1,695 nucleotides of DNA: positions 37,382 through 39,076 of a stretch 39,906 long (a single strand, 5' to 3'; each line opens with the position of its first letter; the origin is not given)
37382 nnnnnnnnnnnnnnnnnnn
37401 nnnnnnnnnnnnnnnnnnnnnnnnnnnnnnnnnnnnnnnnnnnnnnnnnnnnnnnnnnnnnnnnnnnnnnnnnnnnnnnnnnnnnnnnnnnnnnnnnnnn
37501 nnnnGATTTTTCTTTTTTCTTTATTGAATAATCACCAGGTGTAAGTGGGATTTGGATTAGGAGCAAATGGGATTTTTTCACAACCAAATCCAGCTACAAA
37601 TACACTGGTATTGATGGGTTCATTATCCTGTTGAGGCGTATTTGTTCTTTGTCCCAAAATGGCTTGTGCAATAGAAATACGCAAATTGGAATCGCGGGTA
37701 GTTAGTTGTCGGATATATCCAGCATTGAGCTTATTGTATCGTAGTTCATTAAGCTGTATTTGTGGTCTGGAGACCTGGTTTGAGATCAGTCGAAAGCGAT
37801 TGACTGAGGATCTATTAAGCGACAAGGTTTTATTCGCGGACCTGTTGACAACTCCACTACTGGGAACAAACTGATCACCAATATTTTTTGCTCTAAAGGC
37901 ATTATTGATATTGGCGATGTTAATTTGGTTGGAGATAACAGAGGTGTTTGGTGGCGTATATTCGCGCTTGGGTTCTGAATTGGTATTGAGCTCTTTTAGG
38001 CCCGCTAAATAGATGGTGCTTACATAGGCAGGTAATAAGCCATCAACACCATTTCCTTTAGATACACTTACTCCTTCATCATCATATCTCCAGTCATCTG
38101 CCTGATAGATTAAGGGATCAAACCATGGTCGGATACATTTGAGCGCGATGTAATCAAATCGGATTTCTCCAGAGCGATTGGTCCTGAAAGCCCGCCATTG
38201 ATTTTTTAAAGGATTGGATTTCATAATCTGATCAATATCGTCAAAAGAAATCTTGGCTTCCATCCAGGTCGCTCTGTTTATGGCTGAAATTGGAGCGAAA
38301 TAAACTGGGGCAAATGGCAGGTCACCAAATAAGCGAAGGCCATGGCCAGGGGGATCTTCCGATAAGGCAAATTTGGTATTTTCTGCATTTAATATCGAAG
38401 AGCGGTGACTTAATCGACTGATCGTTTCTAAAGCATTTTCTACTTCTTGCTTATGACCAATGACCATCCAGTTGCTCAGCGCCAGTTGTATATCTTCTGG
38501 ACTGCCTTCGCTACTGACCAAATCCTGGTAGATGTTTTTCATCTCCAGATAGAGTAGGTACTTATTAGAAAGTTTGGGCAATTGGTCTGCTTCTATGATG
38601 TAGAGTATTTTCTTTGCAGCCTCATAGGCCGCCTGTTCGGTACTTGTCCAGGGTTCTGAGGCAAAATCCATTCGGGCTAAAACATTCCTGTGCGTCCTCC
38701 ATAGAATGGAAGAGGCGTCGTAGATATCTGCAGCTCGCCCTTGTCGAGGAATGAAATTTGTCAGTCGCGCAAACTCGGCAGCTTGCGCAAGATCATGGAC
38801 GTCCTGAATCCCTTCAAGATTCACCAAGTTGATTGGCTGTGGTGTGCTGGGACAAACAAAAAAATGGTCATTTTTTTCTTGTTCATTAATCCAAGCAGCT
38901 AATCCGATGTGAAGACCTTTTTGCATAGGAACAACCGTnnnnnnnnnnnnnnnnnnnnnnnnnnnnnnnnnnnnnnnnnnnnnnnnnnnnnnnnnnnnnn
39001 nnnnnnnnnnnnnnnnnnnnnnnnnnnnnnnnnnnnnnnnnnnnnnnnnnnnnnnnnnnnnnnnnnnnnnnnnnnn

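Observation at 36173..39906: Caspase-like protease with a PG-binding domain, preceded by two paralogous unknown proteins: possible protease-effector module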

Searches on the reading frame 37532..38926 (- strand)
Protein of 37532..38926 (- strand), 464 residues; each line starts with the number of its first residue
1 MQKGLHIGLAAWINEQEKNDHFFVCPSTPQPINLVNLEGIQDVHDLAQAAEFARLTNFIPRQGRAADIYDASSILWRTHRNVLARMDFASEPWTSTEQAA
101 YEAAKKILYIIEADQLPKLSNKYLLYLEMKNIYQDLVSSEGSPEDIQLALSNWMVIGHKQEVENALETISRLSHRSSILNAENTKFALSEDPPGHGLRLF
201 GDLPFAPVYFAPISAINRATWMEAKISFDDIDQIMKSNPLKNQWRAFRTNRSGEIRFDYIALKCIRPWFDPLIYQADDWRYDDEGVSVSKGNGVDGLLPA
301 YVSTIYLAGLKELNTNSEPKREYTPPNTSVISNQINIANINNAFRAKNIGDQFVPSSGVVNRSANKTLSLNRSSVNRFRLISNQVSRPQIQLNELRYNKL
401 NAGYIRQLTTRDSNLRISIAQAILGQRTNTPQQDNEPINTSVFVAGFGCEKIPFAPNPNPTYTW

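Call 4: search_protein_families(library=pfam, proteins=[window:37532-38926:-], max_evalue=0.1)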
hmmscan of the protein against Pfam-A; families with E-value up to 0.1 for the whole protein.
window:37532-38926:- (464 aa): 0 families

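Call 6: search_protein_families(library=padloc, proteins=[window:37532-38926:-], max_evalue=1)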
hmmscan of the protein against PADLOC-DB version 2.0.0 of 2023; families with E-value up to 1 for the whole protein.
window:37532-38926:- (464 aa): 0 families

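Call 7: search_protein_families(library=ncbifam, proteins=[window:37532-38926:-], max_evalue=1)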
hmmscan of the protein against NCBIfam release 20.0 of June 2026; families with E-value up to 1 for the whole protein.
window:37532-38926:- (464 aa): 0 families

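Call 8: find_encoding_contigs(protein=window:37532-38926:-, flank=10000, max_places=10)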
Protein window:37532-38926:- (464 aa): no gene with exactly this product is on record in the collection.

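Call 9: find_homologous_proteins(query=window:37532-38926:-)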
Query window:37532-38926:- (464 aa): 55 proteins with E <= 0.001 among 7516 candidates.
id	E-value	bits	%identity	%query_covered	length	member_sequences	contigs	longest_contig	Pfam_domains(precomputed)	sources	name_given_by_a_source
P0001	0.0e+0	1058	100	100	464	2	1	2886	-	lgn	-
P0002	2.2e-145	503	50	100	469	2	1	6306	-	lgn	-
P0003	1.5e-136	474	48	100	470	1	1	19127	-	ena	-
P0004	2.1e-136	474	48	100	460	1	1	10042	-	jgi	-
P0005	6.6e-133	462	46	100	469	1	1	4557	-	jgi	jgi:hypothetical protein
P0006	1.6e-131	458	46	100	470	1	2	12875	-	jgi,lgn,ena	jgi:hypothetical protein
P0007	1.8e-131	457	45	100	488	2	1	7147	-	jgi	jgi:hypothetical protein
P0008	1.6e-128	448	45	100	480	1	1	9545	-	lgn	-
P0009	1.4e-127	445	46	100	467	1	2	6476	-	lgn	-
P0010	2.4e-127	444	46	100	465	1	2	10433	-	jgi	jgi:hypothetical protein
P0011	2.6e-126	440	46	100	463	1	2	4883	-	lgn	-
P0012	9.7e-126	438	43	100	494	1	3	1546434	-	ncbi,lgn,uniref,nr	ncbi:hypothetical protein [Leptolyngbya ohadii]|uniref:hypothetical protein n=1 Tax=Leptolyngbya oha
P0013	1.8e-123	431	45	100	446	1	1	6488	-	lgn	-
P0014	2.8e-123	430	45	100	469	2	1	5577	-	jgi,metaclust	metaclust:\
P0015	5.2e-123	430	45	100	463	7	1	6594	-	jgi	jgi:hypothetical protein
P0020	6.2e-118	413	44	100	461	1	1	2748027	-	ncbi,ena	-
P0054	1.9e-56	210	29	100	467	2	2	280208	-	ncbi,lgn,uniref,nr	ncbi:hypothetical protein [Aliiruegeria sabulilitoris]|uniref:hypothetical protein n=1 Tax=Aliiruege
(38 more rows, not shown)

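Call 10: find_encoding_contigs(protein=P0012, flank=10000, max_places=2)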
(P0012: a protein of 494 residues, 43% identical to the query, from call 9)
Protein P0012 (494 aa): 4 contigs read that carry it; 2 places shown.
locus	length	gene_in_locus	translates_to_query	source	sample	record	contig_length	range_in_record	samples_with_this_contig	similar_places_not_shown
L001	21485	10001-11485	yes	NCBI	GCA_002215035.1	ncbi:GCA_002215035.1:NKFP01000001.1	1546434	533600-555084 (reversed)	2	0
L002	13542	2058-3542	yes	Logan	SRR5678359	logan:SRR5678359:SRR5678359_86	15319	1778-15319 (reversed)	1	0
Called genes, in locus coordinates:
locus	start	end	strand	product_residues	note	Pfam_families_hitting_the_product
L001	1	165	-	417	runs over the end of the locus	PF04542:Sigma70_r2, PF08281:Sigma70_r4_2, PF20239:DUF6596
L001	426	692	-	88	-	-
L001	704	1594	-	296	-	PF00702:Hydrolase (faint), PF12710:HAD (weak)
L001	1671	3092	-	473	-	PF01566:Nramp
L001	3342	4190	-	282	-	PF26045:OB_2TM_halo (faint)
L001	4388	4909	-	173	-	PF05239:PRC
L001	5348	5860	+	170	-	PF13384:HTH_23 (weak), PF13551:HTH_29 (weak), PF13565:HTH_32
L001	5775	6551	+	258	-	PF13358:DDE_3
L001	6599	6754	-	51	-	PF13358:DDE_3 (weak)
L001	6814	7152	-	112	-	PF13518:HTH_28 (faint), PF13551:HTH_29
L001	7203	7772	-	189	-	PF01609:DDE_Tnp_1, PF13586:DDE_Tnp_1_2 (weak)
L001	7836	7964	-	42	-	-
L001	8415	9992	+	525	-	-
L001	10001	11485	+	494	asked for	-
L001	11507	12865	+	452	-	PF01471:PG_binding_1, PF00656:Peptidase_C14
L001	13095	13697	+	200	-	-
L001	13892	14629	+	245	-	PF12770:CHAT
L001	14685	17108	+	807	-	PF20703:nSTAND1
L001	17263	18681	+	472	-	-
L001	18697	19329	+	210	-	-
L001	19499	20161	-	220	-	PF07176:DUF1400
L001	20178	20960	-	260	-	PF07176:DUF1400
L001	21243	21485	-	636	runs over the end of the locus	PF02927:CelD_N, PF00759:Glyco_hydro_9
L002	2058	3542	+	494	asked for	-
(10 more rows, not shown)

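Call 11: find_encoding_contigs(protein=P0020, flank=10000, max_places=2)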
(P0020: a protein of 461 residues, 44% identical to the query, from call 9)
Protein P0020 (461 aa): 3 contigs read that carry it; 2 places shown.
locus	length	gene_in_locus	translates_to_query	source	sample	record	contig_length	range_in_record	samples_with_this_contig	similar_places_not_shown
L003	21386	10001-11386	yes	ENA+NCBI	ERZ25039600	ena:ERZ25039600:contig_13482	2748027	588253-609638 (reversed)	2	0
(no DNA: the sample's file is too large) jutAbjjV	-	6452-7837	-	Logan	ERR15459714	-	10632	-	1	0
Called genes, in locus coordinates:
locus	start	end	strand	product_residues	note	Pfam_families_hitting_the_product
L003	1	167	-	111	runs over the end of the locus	-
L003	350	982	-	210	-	-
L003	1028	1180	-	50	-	-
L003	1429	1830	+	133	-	-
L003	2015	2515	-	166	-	PF06961:DUF1294 (faint)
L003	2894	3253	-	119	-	PF20038:HTH_59 (faint), PF13384:HTH_23 (faint), PF08281:Sigma70_r4_2 (faint), PF12728:HTH_17, PF13338:AbiEi_4 (faint), PF00376:MerR (faint), PF13411:MerR_1 (faint), PF12728:HTH_17 (weak)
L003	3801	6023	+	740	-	PF01381:HTH_3, PF12844:HTH_19 (weak), PF13443:HTH_26 (weak), PF13560:HTH_31, PF00931:NB-ARC (weak)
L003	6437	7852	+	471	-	-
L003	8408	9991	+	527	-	-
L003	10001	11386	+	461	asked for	-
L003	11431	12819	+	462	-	PF01471:PG_binding_1, PF00656:Peptidase_C14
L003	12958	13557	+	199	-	-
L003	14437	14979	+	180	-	-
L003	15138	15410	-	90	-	PF13610:DDE_Tnp_IS240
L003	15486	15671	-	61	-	-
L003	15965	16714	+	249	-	-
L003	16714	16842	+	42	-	-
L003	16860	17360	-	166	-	PF00583:Acetyltransf_1, PF13673:Acetyltransf_10, PF13508:Acetyltransf_7, PF08445:FR47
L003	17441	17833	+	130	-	-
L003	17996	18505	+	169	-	-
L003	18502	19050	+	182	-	PF01227:GTP_cyclohydroI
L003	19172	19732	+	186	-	-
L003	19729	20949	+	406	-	-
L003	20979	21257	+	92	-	PF17289:Terminase_6C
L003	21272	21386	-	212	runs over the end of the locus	-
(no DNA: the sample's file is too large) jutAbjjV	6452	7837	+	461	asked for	-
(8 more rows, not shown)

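Call 12: find_encoding_contigs(protein=P0054, flank=10000, max_places=2)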
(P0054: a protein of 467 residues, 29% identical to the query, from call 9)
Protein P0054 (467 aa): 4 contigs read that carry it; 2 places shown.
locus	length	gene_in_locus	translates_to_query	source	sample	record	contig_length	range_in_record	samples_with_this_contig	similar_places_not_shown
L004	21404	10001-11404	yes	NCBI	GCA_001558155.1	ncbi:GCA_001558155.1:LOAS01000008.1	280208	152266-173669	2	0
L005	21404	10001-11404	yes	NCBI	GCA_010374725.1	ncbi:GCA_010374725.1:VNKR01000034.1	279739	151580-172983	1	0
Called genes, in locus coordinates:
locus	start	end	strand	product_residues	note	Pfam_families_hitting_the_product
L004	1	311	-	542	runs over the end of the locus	PF00884:Sulfatase, PF16347:SGSH_C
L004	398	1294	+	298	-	PF00126:HTH_1, PF03466:LysR_substrate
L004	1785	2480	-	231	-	PF13737:DDE_Tnp_1_5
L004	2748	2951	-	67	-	-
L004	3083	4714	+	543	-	PF07719:TPR_2 (faint), PF13428:TPR_14 (faint), PF14559:TPR_19 (faint)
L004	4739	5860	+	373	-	-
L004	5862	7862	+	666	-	-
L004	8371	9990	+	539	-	-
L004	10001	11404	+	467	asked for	-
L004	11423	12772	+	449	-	PF01471:PG_binding_1, PF00656:Peptidase_C14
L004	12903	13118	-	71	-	-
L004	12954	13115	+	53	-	-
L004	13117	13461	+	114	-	PF21986:AH_C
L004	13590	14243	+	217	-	PF21986:AH_C (faint)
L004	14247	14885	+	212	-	PF01618:MotA_ExbB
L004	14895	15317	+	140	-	PF02472:ExbD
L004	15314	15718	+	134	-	PF02472:ExbD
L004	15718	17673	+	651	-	PF14326:DUF4384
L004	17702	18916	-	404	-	PF03929:PepSY_TM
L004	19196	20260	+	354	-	PF00206:Lyase_1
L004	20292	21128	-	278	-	PF05853:BKACE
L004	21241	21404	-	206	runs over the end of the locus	PF00775:Dioxygenase_C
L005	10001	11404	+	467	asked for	-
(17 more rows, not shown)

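Call 15: search_protein_families(library=pfam, proteins=[P0012, P0054], max_evalue=1)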
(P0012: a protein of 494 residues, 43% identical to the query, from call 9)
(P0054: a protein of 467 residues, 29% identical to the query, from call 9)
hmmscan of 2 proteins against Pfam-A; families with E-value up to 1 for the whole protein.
P0012 (494 aa): 1 family
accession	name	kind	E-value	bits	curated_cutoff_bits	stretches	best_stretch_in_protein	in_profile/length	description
PF12758.12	DUF3813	-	0.12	13.2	25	1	125-171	4-45/62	Protein of unknown function (DUF3813)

P0054 (467 aa): 0 families

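Call 21: search_solved_structures(query=A2, max_evalue=10, show_alignments=2)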
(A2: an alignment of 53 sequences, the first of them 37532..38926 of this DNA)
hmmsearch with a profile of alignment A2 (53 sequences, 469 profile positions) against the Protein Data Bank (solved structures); distinct sequences matched with E-value up to 10: 1.
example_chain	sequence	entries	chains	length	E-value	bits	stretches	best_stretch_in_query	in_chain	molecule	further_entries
2pmz_F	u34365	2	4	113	1.3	11.3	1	121-187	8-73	DNA-directed RNA polymerase subunit F | DNA-directed RNA polymerase, subunit F (RpoF)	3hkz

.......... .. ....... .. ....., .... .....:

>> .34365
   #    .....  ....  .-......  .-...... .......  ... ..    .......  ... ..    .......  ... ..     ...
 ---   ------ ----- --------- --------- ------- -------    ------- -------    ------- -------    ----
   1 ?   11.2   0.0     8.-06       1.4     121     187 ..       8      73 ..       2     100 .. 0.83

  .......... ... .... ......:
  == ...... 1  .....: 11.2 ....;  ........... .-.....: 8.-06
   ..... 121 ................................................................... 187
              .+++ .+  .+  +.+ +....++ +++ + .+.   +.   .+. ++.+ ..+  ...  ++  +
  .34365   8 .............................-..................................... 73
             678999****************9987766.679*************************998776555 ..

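Call 34: predict_structure(alignment_id=A2)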
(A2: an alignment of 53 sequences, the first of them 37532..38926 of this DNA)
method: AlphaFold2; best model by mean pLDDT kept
length: 464 residues; sequences in the alignment: 53
mean_pLDDT: 82.4   pTM: 0.79
mean pLDDT of the five models: 82.4, 80.3, 80.2, 78.5, 77.5
residues with pLDDT >= 90: 282; 70-90: 91; 50-70: 20; < 50: 71
segments of 3 or more residues with pLDDT < 50: 331-393, 431-436
pLDDT, mean of each block of 10 residues (from residue 1): 95 93 95 89 92 96 93 93 90 78 91 78 96 95 97 97 94 81 92 90 93 95 96 93 94 96 95 91 88 96 97 84 65 44 37 36 35 34 34 65 92 95 72 53 97 92 77
secondary structure, 60 per line:
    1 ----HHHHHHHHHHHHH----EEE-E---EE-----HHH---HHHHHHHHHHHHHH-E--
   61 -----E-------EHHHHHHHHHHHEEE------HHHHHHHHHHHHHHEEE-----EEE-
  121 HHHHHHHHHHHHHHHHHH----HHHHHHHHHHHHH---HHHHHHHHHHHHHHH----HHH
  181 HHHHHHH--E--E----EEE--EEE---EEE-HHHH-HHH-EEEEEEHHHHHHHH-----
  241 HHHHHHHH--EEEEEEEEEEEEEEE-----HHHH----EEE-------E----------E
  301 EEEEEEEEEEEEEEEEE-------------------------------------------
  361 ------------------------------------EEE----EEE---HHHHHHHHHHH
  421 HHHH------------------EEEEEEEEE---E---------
elements in order: H5-17 E22-24 H43-56 H75-85 E86-88 H95-108 E109-111 E117-119 H121-138 H143-155 H159-173 H178-187 E198-200 E203-205 E209-211 H213-216 E222-227 H228-235 H241-248 E251-265 H271-274 E279-281 E300-317 E397-399 E404-406 H410-424 E443-451

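Call 37: fold_search(model_id=the predicted structure, library=pdb)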
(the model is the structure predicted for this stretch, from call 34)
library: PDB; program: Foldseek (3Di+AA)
matches with E <= 10: 47; with E <= 0.001: 0
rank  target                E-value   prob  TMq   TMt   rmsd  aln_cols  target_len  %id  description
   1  9f4a_BB               8.8e-01  0.02  0.08  0.07  29.3       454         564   11  Interface between baseplate cup and extended tail tube/sheath of Klebsiella phage KP1 variant vB_Kpn_Lilla1 (released 2025-05-14)
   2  2wmz_A                1.1e+00  0.01  0.06  0.07  39.9       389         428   10  Structure of a mutated TolC (released 2011-01-26)
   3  3d5k_A                1.4e+00  0.02  0.09  0.09  35.1       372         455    9  Crystal structure of the OprM channel in a non-symmetrical space group (released 2009-06-02)
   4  7wz5                  2.1e+00  0.02  0.06  0.15  20.6       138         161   12  Larimichthys crocea IFNi (released 2023-02-08)
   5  7ocw_C                2.2e+00  0.08  0.10  0.26  14.8       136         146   12  Hepatitis B core protein -low secretion phenotype P5T (released 2021-05-26)
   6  1wp1_A                2.3e+00  0.02  0.10  0.10  29.6       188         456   13  Crystal structure of the drug-discharge outer membrane protein, OprM (released 2004-11-02)
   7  7abl_B                2.4e+00  0.08  0.10  0.24  11.7       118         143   14  HBV pgRNA T=4 NCP icosahedral symmetry (released 2021-10-27)
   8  8uyx_B                2.7e+00  0.08  0.10  0.24  13.5       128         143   11  HBV Cp149 capsid protein (Wild-type control) (released 2024-11-20)
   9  6qd6_C                3.0e+00  0.01  0.06  0.07  23.9       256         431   11  Molecular scaffolds expand the nanobody toolkit for cryo-EM applications: crystal structure of Mb-cHopQ-Nb207 (released 2019-12-18)
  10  7ocw_B                3.2e+00  0.04  0.10  0.23  18.0       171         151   15  Hepatitis B core protein -low secretion phenotype P5T (released 2021-05-26)
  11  6zre_A                3.6e+00  0.02  0.09  0.10  29.3       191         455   14  Deciphering the role of the channel constrictions in the opening mechanism of MexAB-OprM efflux pump from Pseudomonas  (released 2021-07-28)
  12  2qij_B                4.0e+00  0.04  0.10  0.24  16.9       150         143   13  Hepatitis B Capsid Protein with an N-terminal extension modelled into 8.9 A data. (released 2007-12-11)
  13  8f2r_E                4.0e+00  0.01  0.09  0.16  25.9       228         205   10  Human CCC complex (released 2023-05-24)
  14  7oco_C                4.7e+00  0.05  0.10  0.26  14.6       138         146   13  Hepatitis B core protein -low secretion phenotype L60V (released 2021-05-26)
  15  1qgt_B                4.7e+00  0.04  0.10  0.24  17.0       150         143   14  HUMAN HEPATITIS B VIRAL CAPSID (HBCAG) (released 1999-06-25)
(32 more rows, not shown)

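Call 111: search_protein_families(library=padloc, proteins=[L001:13892-14629:+, L001:14685-17108:+, L001:17263-18681:+, L001:18697-19329:+, L003:3801-6023:+, L003:6437-7852:+, L004:3083-4714:+, L004:4739-5860:+, L004:5862-7862:+], max_evalue=0.001)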
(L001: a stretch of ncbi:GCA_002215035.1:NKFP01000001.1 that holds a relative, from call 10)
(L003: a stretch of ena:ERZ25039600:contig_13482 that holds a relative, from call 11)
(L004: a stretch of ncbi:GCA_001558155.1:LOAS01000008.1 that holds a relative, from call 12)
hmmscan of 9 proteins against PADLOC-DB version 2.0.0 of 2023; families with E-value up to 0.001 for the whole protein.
L001:13892-14629:+ (245 aa): 2 families
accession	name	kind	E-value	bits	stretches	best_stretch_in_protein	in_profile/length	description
PDLC02988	chat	-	2.8e-18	64.3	1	4-174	10-160/455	-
PDLC02016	SAVED_CHAT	-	3.8e-06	24.1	1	18-165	304-451/498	-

L001:14685-17108:+ (807 aa): 1 family
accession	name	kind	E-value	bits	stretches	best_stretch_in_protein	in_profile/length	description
PDLC04140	mad8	-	8.6e-05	20.2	0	77-351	23-184/314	mads_8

L001:17263-18681:+ (472 aa): 0 families

L001:18697-19329:+ (210 aa): 0 families

L003:3801-6023:+ (740 aa): 5 families
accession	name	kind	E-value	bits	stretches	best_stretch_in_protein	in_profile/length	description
PDLC04775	PDC-M69A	-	2.3e-05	22.8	1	9-63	11-65/113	-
PDLC02926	HTH_VI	-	2.6e-05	22.4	1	10-60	6-56/92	-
PDLC03951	RmrA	-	9.4e-05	19.5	1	13-60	16-63/400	-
PDLC04760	PDC-M64C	-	0.0001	20.6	1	8-50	29-71/93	-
PDLC04758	PDC-M64B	-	0.00022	19.7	1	5-48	30-73/123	-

L003:6437-7852:+ (471 aa): 0 families

L004:3083-4714:+ (543 aa): 0 families

L004:4739-5860:+ (373 aa): 0 families

L004:5862-7862:+ (666 aa): 0 families
